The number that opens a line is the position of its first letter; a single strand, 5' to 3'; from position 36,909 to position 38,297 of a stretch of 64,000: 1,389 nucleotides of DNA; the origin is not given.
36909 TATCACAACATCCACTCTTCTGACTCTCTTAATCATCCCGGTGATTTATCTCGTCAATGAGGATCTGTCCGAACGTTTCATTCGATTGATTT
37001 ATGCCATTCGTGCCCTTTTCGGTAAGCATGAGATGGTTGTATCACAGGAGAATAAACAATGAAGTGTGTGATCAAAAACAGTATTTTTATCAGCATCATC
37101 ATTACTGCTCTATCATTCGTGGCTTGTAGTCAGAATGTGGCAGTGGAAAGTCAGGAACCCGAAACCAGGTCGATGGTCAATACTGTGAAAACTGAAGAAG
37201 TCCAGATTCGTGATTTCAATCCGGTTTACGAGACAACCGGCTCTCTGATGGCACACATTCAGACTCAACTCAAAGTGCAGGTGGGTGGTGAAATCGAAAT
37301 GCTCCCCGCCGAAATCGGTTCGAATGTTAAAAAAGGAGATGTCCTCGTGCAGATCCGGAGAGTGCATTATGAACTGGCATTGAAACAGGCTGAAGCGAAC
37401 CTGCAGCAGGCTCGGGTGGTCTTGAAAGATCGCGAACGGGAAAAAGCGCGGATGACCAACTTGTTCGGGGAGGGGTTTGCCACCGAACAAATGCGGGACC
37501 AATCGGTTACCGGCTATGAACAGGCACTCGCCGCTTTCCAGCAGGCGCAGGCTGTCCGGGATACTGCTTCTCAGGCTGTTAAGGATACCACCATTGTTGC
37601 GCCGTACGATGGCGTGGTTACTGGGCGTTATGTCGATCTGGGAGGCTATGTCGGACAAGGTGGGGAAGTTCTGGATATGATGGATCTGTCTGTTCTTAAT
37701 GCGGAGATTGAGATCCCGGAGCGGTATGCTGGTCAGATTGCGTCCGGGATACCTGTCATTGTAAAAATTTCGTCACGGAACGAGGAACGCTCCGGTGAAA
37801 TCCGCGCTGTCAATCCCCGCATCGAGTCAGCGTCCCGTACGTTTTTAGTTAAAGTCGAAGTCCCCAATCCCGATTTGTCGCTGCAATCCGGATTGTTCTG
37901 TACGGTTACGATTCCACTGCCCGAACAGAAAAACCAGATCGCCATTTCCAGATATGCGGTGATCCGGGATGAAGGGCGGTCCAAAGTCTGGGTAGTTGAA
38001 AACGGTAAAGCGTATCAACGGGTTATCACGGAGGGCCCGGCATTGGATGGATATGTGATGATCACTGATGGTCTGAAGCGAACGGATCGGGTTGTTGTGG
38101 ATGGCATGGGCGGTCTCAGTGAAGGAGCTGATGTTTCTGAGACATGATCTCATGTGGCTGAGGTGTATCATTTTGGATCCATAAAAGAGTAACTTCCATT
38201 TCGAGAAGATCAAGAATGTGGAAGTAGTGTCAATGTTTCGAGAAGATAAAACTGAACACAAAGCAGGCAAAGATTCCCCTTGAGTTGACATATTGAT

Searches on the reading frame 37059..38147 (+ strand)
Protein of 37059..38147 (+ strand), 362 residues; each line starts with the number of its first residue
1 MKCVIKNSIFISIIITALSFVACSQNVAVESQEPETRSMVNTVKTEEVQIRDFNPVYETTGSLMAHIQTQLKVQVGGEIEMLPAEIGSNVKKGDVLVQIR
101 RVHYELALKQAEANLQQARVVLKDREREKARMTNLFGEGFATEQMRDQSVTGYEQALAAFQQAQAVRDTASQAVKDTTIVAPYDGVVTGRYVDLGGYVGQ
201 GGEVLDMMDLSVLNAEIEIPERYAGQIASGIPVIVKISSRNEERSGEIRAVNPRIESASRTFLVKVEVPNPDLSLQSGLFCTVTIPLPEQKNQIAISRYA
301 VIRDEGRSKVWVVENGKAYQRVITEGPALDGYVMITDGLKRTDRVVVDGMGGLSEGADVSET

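Call 42: search_protein_families(library=pfam, proteins=[window:37059-38147:+], max_evalue=0.00001)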
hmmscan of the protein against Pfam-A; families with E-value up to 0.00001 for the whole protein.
window:37059-38147:+ (362 aa): 2 families
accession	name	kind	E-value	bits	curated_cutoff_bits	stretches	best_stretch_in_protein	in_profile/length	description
PF16576.10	HlyD_D23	-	6.3e-23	81.6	30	1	69-280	20-213/214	Barrel-sandwich domain of CusB or HlyD membrane-fusion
PF13437.12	HlyD_3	-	2e-18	67.5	22.2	1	178-277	1-105/106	HlyD family secretion protein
